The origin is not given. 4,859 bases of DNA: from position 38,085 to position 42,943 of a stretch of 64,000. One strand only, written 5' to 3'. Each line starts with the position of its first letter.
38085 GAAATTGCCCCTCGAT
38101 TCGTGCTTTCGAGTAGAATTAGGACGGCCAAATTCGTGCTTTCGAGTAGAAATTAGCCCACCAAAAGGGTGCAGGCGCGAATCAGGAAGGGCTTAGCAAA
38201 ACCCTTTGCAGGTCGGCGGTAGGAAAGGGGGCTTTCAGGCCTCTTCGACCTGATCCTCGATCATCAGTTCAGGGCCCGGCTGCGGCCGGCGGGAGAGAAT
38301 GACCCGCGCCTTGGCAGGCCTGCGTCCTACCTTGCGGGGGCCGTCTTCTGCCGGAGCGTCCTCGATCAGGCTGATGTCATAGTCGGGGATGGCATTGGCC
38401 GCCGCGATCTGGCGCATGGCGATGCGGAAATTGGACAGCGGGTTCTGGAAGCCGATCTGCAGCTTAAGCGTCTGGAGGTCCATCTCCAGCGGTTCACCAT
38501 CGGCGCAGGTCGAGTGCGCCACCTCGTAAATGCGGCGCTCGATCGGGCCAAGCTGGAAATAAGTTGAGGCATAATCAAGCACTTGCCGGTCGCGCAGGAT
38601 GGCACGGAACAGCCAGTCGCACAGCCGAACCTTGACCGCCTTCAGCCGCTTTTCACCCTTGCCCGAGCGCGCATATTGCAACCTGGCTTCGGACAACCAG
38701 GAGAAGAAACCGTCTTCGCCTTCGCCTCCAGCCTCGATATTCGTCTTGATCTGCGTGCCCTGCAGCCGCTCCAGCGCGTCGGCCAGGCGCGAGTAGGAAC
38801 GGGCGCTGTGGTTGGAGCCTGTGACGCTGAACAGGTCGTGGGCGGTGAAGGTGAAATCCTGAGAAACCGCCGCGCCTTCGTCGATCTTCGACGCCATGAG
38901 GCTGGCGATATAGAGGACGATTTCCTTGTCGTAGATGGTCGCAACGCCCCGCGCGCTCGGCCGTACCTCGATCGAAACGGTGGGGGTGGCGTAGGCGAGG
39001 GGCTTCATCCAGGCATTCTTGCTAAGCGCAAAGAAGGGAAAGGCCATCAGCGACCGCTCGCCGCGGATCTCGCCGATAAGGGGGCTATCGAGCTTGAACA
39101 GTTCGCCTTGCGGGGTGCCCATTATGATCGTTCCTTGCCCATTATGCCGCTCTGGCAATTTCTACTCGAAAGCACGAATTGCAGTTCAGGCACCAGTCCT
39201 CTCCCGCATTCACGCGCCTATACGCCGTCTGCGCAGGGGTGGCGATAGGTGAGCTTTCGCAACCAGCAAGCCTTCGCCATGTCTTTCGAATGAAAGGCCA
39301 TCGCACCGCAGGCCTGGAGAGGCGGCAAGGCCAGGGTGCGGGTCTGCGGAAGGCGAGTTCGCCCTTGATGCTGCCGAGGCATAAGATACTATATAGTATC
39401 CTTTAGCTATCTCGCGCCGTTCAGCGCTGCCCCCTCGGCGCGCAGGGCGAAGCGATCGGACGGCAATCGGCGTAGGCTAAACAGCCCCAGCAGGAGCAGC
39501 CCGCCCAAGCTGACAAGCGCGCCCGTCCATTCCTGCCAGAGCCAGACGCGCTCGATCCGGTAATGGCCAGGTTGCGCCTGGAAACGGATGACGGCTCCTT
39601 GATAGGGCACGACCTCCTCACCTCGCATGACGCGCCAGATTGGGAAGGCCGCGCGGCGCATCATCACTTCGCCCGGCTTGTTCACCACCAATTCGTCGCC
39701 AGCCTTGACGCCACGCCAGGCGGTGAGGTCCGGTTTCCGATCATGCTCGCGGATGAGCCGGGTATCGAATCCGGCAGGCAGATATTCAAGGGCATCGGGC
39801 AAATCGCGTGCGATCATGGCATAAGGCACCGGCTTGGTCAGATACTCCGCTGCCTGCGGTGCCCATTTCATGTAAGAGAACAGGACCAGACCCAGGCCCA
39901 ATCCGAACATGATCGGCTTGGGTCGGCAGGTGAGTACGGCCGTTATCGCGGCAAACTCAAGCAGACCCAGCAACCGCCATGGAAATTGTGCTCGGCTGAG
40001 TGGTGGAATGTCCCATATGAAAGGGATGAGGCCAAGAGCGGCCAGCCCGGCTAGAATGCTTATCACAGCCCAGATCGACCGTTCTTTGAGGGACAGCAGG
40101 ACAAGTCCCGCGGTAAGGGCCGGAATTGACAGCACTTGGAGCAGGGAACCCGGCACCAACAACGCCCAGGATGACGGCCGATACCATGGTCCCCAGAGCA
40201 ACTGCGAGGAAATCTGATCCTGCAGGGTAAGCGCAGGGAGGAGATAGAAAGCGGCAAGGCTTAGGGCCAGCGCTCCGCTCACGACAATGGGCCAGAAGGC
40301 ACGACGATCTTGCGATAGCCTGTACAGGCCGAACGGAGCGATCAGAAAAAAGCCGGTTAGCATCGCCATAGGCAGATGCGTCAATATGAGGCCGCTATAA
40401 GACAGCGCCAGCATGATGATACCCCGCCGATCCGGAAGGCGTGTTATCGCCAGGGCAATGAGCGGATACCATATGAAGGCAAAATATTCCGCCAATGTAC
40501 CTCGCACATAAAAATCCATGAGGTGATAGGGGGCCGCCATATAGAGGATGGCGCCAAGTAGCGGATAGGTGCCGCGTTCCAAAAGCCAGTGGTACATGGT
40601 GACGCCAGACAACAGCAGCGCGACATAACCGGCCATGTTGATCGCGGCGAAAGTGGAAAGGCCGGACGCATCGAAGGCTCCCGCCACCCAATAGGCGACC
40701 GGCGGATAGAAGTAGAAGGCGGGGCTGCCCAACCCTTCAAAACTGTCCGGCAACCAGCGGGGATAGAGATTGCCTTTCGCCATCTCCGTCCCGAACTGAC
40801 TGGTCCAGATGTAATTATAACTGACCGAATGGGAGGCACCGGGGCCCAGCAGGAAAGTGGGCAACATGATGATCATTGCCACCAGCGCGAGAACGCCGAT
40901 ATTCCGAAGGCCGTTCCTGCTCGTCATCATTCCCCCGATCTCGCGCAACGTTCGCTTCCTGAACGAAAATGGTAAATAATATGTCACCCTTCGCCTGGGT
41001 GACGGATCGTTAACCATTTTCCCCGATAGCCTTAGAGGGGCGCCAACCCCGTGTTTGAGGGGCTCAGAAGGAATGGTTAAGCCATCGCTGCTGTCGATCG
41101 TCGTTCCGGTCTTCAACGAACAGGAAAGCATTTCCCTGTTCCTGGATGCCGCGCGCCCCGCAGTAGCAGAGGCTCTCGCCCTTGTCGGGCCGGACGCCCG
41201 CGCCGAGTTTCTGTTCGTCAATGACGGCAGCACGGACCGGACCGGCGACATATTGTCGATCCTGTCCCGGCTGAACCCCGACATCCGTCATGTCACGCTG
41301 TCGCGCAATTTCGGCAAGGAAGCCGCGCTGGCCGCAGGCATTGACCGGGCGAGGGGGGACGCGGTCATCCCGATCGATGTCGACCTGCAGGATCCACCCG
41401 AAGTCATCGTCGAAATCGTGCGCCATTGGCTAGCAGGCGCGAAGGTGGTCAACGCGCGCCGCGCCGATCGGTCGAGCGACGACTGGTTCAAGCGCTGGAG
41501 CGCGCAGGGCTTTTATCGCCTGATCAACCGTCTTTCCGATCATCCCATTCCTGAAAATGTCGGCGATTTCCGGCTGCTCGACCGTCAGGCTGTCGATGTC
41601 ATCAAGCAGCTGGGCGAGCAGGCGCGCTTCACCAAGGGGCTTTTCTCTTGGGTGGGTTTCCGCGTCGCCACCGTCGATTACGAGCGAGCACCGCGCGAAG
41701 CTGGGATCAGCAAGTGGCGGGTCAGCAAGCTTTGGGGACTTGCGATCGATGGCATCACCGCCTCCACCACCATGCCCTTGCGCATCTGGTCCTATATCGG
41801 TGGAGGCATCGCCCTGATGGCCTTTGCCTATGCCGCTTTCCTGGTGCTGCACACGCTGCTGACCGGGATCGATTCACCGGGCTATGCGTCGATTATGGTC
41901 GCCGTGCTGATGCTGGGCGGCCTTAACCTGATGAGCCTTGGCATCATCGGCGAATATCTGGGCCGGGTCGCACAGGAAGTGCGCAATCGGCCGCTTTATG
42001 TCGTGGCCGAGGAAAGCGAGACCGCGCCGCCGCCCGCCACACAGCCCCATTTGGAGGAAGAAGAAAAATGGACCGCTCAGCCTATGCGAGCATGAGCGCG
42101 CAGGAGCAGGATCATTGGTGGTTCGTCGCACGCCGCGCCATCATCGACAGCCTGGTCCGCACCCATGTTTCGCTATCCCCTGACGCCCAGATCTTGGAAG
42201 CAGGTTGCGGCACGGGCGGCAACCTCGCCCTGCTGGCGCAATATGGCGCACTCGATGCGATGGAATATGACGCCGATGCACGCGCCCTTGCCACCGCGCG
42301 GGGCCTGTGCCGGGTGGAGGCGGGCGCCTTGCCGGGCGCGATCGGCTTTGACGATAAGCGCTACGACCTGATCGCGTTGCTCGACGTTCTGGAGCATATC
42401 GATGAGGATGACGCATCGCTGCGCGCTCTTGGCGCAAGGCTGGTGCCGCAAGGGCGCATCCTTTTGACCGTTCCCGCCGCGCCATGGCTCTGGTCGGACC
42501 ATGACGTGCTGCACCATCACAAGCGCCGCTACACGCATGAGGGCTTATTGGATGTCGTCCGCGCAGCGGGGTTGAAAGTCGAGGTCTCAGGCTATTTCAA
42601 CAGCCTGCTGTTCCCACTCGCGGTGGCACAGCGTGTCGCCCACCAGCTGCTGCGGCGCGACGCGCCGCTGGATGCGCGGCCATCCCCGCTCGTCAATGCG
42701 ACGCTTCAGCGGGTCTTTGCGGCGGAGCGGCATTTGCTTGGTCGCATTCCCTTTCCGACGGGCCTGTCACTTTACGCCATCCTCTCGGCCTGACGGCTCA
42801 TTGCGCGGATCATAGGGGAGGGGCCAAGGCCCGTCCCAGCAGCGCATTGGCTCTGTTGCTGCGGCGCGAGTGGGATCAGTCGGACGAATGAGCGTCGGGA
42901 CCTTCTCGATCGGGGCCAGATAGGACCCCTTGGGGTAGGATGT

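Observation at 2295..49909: A ~28-bp AT-rich composite motif recurs at seven intergenic junctions and divides the plasmid into cassettes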

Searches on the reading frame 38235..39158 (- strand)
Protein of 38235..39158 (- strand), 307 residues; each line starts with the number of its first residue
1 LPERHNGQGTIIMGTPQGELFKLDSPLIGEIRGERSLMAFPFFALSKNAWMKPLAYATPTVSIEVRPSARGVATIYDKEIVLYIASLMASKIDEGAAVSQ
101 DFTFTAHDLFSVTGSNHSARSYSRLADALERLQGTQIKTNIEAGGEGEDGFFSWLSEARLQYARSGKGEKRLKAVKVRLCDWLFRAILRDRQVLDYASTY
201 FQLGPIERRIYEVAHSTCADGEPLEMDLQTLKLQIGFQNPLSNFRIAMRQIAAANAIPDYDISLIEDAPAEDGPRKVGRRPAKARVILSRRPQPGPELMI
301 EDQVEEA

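Call 7: search_protein_families(library=pfam, proteins=[window:38235-39158:-])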
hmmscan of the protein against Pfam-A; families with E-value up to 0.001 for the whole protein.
window:38235-39158:- (307 aa): 2 families
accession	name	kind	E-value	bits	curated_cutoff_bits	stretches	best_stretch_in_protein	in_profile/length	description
PF10134.15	RPA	-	3.5e-56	190.8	27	1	33-261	2-227/228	Replication initiator protein A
PF01051.27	Rep3_N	-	7.5e-06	26.8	22.4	1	86-181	24-104/141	Initiator Replication protein, WH1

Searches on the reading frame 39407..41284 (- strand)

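Call 8: search_protein_families(library=pfam, proteins=[window:39407-41284:-])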
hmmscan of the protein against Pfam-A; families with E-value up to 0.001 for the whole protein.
window:39407-41284:- (625 aa): 1 family
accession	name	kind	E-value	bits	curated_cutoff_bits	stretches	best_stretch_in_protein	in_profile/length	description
PF09586.16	YfhO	-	0.00033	19.6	28.5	1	213-352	90-235/835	Bacterial membrane protein YfhO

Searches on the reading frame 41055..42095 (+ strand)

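Call 8: search_protein_families(library=pfam, proteins=[window:41055-42095:+])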
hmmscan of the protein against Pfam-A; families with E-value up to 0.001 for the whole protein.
window:41055-42095:+ (346 aa): 2 families
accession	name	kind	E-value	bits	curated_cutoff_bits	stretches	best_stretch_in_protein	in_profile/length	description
PF00535.33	Glycos_transf_2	-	1.8e-27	96.7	23.3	1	14-181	1-165/168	Glycosyl transferase family 2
PF10111.15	Glyco_tranf_2_2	-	0.00029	20.9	27.3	1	47-111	27-92/276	Glycosyltransferase like family 2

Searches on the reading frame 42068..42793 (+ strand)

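Call 8: search_protein_families(library=pfam, proteins=[window:42068-42793:+])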
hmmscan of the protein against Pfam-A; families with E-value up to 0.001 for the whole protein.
window:42068-42793:+ (241 aa): 6 families
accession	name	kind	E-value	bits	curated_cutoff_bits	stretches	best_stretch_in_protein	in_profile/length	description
PF13489.12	Methyltransf_23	-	4.2e-15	56.3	27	1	23-169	7-159/164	Methyltransferase domain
PF08241.18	Methyltransf_11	-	8.5e-09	36.4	21.2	1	43-132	1-94/95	Methyltransferase domain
PF13649.12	Methyltransf_25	-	4.9e-08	34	27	1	42-129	1-97/97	Methyltransferase domain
PF08242.18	Methyltransf_12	-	6.8e-08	33.6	30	1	43-131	1-98/98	Methyltransferase domain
PF13847.12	Methyltransf_31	-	0.00023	21.3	27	1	38-137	3-113/145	Methyltransferase domain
PF07021.18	MetW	-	0.00034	20.7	21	1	37-115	12-92/193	Methionine biosynthesis protein MetW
